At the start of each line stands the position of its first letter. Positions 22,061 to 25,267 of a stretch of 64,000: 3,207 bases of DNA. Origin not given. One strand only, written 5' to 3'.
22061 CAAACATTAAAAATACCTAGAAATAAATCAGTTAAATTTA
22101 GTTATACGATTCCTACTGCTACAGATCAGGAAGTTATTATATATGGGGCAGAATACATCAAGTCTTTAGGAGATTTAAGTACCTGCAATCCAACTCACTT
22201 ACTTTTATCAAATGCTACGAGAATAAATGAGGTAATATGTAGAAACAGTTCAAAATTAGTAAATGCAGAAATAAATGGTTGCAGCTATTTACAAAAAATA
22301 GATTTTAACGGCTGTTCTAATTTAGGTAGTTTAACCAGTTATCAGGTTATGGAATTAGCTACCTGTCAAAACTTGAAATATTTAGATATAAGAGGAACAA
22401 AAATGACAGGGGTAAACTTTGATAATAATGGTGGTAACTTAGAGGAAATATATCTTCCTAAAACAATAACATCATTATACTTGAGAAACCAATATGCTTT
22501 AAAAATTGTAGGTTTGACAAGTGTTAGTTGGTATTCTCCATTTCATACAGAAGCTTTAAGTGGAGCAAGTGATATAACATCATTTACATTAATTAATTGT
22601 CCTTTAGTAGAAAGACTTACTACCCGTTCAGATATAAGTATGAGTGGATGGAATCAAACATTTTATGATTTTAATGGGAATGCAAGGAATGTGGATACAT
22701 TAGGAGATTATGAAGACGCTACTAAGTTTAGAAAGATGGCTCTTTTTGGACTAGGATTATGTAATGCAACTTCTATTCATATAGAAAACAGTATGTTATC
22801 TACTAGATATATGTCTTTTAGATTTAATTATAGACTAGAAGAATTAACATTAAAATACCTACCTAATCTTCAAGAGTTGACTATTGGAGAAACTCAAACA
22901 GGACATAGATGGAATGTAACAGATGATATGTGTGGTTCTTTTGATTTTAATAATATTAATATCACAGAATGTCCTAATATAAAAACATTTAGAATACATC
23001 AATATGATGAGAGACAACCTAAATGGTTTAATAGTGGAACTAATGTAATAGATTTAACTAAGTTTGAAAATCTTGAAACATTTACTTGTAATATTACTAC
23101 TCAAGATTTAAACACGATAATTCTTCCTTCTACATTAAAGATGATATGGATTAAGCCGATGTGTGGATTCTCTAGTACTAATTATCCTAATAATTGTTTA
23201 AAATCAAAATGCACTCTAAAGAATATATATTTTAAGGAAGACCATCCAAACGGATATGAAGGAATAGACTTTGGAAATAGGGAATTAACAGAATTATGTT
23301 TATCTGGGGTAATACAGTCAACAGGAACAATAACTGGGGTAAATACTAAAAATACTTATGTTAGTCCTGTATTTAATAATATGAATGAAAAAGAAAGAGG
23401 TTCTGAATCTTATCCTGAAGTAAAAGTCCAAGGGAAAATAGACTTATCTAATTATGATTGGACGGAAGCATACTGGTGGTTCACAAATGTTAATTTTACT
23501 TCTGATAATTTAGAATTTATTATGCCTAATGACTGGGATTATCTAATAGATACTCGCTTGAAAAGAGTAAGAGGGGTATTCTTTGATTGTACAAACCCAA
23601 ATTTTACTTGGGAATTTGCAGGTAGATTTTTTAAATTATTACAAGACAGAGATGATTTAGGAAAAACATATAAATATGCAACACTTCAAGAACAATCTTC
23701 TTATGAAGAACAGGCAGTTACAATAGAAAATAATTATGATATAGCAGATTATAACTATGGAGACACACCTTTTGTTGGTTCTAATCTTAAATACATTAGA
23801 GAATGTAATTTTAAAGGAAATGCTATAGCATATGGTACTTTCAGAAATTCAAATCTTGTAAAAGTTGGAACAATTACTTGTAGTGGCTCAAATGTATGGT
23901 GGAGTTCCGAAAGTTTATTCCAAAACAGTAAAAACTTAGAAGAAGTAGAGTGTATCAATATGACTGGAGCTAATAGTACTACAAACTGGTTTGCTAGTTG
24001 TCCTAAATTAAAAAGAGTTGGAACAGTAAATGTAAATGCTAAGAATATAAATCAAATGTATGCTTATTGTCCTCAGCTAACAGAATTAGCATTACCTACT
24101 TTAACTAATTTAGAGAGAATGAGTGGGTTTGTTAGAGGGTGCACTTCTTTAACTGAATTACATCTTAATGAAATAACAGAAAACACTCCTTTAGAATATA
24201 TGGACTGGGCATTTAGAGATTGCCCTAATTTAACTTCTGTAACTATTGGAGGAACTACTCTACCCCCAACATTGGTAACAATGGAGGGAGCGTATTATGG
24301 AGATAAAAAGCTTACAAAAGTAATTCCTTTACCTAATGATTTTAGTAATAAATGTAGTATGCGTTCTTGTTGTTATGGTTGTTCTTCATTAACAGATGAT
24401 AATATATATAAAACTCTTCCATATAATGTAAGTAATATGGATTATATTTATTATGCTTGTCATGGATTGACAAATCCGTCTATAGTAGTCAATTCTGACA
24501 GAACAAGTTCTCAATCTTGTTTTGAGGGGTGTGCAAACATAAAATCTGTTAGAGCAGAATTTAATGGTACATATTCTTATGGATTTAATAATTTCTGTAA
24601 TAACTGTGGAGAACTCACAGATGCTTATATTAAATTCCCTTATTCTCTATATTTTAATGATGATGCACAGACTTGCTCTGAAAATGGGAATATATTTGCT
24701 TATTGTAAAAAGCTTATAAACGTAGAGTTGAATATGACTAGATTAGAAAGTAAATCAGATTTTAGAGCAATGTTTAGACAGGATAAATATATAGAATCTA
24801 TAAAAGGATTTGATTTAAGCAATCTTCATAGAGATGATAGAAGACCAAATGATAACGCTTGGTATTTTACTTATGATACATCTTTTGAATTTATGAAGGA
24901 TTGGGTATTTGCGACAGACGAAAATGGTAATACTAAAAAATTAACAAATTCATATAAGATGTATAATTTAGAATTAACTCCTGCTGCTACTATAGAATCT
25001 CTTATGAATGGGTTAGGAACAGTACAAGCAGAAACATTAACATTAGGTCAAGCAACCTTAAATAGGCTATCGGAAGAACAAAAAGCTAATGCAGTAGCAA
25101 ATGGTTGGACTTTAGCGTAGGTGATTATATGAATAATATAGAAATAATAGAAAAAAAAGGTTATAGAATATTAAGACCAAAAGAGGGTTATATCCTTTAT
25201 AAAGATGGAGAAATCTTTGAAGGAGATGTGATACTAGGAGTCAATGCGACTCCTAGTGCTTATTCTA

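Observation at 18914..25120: A giant 2068-aa tail-module protein combines LamG-like, CotH-kinase-like and extensive leucine-rich-repeat regions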

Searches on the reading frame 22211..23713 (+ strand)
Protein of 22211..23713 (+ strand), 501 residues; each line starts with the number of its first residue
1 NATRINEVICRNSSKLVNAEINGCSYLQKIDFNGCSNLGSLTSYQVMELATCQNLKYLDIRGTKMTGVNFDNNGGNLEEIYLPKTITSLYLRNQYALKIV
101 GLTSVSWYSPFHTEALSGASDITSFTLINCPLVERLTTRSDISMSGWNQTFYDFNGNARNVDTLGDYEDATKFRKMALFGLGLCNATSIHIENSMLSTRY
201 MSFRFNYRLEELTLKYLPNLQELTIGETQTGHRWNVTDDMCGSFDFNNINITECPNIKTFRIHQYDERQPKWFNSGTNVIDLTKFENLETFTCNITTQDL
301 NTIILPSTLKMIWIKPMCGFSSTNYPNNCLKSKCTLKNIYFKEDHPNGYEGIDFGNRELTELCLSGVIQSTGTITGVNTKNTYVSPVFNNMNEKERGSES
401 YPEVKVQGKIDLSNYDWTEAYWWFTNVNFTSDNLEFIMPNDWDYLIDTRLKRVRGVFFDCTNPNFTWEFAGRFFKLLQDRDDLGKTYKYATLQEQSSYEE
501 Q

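Call 43: search_protein_families(library=ncbifam, proteins=[window:22211-23713:+], max_evalue=1)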
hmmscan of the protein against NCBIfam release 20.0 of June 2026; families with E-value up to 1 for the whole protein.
window:22211-23713:+ (501 aa): 0 families

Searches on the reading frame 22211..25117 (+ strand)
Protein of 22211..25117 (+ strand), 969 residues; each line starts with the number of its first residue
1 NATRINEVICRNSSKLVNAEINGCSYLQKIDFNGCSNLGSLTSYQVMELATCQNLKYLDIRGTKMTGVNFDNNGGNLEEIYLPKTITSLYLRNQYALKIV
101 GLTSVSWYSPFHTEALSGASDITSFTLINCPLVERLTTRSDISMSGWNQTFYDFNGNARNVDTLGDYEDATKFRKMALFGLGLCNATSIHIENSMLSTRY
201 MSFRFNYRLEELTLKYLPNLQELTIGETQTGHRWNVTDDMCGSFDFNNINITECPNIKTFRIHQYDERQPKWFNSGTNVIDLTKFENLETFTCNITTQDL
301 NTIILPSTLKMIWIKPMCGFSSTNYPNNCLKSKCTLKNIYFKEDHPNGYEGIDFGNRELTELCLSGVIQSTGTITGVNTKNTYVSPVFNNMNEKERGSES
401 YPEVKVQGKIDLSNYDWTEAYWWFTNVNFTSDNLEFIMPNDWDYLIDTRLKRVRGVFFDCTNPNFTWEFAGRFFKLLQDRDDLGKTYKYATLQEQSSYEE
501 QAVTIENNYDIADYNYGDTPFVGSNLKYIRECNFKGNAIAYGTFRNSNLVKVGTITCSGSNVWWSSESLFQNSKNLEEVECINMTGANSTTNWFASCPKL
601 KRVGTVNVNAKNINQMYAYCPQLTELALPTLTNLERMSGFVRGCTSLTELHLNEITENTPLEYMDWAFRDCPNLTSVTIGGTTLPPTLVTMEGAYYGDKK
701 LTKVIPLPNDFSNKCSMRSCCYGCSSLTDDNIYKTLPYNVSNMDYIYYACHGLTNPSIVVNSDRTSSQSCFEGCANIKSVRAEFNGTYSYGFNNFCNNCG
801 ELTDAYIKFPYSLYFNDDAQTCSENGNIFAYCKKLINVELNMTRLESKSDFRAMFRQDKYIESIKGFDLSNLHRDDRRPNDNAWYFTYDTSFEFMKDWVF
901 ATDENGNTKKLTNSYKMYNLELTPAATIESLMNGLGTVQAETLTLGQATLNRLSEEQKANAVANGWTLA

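Call 54: predict_structure(alignment_id=A3)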
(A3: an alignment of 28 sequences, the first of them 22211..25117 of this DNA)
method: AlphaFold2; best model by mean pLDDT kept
length: 969 residues; sequences in the alignment: 28
mean_pLDDT: 88.2   pTM: 0.77
mean pLDDT of the five models: 88.2, 87.7, 85.8, 85.7, 85.2
residues with pLDDT >= 90: 576; 70-90: 304; 50-70: 78; < 50: 11
segments of 3 or more residues with pLDDT < 50: 230-233, 237-239
pLDDT, mean of each block of 10 residues (from residue 1): 78 90 86 93 87 90 90 86 92 93 74 71 93 86 63 87 83 85 87 94 80 94 77 49 74 94 74 81 93 86 94 82 61 85 87 94 81 90 87 65 85 93 89 90 93 93 95 93 91 96 94 75 96 93 94 95 84 98 93 97 96 97 96 97 97 97 98 97 97 97 96 97 97 97 97 97 94 97 92 93 96 64 79 96 86 90 92 73 76 89 87 86 85 89 88 89 91
secondary structure, 60 per line:
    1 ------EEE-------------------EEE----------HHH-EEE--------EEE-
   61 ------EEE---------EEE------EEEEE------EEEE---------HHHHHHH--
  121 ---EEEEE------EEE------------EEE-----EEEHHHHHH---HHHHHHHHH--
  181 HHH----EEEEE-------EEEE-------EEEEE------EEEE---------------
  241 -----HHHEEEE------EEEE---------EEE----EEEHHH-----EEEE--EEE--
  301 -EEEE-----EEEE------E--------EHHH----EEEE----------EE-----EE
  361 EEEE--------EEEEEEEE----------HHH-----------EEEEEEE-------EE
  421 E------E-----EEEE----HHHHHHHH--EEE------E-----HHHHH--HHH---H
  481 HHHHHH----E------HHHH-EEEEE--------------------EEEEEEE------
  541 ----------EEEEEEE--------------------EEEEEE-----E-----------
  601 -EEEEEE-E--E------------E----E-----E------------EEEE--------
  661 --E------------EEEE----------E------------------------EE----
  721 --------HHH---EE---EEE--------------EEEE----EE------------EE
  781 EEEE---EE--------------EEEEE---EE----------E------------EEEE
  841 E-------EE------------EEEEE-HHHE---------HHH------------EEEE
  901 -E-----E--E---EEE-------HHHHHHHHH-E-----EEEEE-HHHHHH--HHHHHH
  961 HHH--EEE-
elements in order (helices of 4 or more, strands of 3 or more residues): E7-9 E29-31 E46-48 E57-59 E67-69 E79-81 E88-92 E99-102 H112-118 E124-128 E135-137 E150-152 E158-160 H161-166 H170-178 E188-192 E200-203 E211-215 E222-225 E249-252 E259-262 E272-274 E279-281 E290-293 E296-298 E302-305 E311-314 E338-341 E359-364 E373-380 E405-411 E419-421 E434-437 H442-449 E452-454 H467-471 H480-486 H498-501 E503-507 E528-534 E551-557 E578-583 E602-607 E649-652 E676-679 E740-742 E757-760 E779-784 E804-808 E837-841 E863-867 E897-900 E915-917 H925-933 E941-945 H947-952 H955-963 E966-968

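Call 58: fold_search(model_id=the predicted structure, library=pdb)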
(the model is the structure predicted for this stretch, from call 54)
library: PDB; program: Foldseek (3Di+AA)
matches with E <= 10: 382; with E <= 0.001: 48
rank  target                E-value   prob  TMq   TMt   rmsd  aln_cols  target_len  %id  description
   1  4z0c_A                2.9e-06  1.00  0.13  0.17  27.1       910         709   12  Crystal structure of TLR13-ssRNA13 complex (released 2015-10-07)
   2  3w3l_A                1.1e-05  0.96  0.13  0.15  27.2       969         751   12  Crystal structure of human TLR8 in complex with Resiquimod (R848) crystal form 1 (released 2013-04-03)
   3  4fs7                  1.2e-05  1.00  0.25  0.57   8.1       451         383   17  Crystal structure of a leucine-rich repeat protein (BACOVA_04585) from Bacteroides ovatus ATCC 8483 at 1.19 A resolution (released 2012-09-19)
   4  8pfi_B                1.6e-05  0.98  0.12  0.14  26.2       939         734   10  Crystal structure of human TLR8 in complex with compound 34 (released 2023-08-16)
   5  5zsb_B                2.4e-05  0.93  0.12  0.14  26.9       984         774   10  Crystal structure of monkey TLR7 in complex with IMDQ and AAUUAA (released 2019-01-30)
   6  6zjz_A                3.1e-05  0.92  0.12  0.15  26.0       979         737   10  Discovery of M5049: a novel selective TLR7/8 inhibitor for treatment of autoimmunity (released 2020-12-30)
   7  8suf_A                3.9e-05  0.99  0.15  0.16  23.1      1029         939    9  The complex of TOL-1 ectodomain bound to LAT-1 Lectin domain (released 2024-05-15)
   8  5gmf_A                5.3e-05  0.94  0.12  0.14  27.3       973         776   10  Crystal structure of monkey TLR7 in complex with guanosine and polyU (released 2016-11-02)
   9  6zjz_B                5.8e-05  0.96  0.13  0.16  24.0       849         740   12  Discovery of M5049: a novel selective TLR7/8 inhibitor for treatment of autoimmunity (released 2020-12-30)
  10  3w3j_A                6.6e-05  0.91  0.13  0.15  22.5       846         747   11  Crystal structure of human TLR8 in complex with CL097 (released 2013-04-03)
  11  5awd_A                6.6e-05  0.85  0.11  0.14  26.9       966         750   12  Crystal structure of human TLR8 in complex with N1-4-aminomethylbenzyl (IMDQ) (released 2015-09-23)
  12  5zln_B                8.2e-05  0.89  0.12  0.14  25.7       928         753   10  Crystal structure of mouse TLR9 in complex with two DNAs (CpG DNA and TCGCCA DNA) (released 2018-04-25)
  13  5hyx_B                9.0e-05  0.98  0.14  0.19  22.5      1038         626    9  Plant peptide hormone receptor RGFR1 in complex with RGF1 (released 2017-01-11)
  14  3w3g_A                1.2e-04  0.69  0.11  0.13  26.1       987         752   10  Crystal structure of human TLR8 (unliganded form) (released 2013-04-03)
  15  5z14_A                1.5e-04  0.90  0.12  0.15  26.9       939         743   10  Crystal structure of human TLR8 in complex with CU-CPT9a (released 2018-07-04)
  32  5hz0_B                5.0e-04  0.94  0.14  0.19  21.4       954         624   10  Plant peptide hormone receptor RGFR1 in complex with RGF2 (released 2017-04-05)
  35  5ijc_A                5.7e-04  0.93  0.13  0.18  26.1       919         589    9  The crystal structure of mouse TLR4/MD-2/neoseptin-3 complex (released 2016-04-27)
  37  5awa_A                5.7e-04  0.54  0.11  0.13  27.4       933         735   12  Crystal structure of human TLR8 in complex with MB-568 (released 2016-07-20)
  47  5az5_B                8.4e-04  0.38  0.10  0.12  27.9       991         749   12  Crystal structure of human TLR8 in complex with MB-343 (released 2016-10-05)
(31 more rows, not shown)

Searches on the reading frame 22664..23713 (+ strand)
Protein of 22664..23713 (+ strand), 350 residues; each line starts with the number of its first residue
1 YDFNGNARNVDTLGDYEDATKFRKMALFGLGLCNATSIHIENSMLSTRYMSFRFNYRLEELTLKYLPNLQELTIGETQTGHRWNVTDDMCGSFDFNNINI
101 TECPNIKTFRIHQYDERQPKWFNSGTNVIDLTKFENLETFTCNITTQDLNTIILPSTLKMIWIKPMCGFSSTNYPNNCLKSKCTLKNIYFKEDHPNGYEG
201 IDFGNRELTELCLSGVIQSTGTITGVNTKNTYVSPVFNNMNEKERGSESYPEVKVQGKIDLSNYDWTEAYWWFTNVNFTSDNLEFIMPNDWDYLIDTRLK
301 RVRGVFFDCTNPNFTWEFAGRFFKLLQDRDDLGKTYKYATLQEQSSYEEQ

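Call 16: search_protein_families(library=pfam, proteins=[window:22664-23713:+], max_evalue=10)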
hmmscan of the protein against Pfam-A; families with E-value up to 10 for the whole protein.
window:22664-23713:+ (350 aa): 1 family
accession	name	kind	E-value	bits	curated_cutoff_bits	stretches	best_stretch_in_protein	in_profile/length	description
PF24225.1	DUF7441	-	0.13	12.8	27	0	104-126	27-49/68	Domain of unknown function (DUF7441)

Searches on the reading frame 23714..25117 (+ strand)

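Call 16: search_protein_families(library=pfam, proteins=[window:23714-25117:+], max_evalue=10)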
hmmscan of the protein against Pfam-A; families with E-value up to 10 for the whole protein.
window:23714-25117:+ (468 aa): 2 families
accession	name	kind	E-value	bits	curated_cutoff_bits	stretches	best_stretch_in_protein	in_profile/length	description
PF05907.18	CXXC_Zn-b_euk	-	0.057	13.8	22.9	1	274-308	9-44/155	CXXC motif containing zinc binding protein, eukaryotic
PF12799.13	LRR_4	-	0.2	12.4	27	2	144-181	1-33/44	Leucine Rich repeats (2 copies)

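Call 43: search_protein_families(library=ncbifam, proteins=[window:23714-25117:+], max_evalue=1)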
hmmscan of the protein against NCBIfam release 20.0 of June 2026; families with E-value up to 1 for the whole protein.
window:23714-25117:+ (468 aa): 1 family
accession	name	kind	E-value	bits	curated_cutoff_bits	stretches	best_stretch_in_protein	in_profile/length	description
TIGR02167.2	Liste_lipo_26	repeat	0.083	12.7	30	0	167-178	2-13/26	PARCEL repeat-containing surface protein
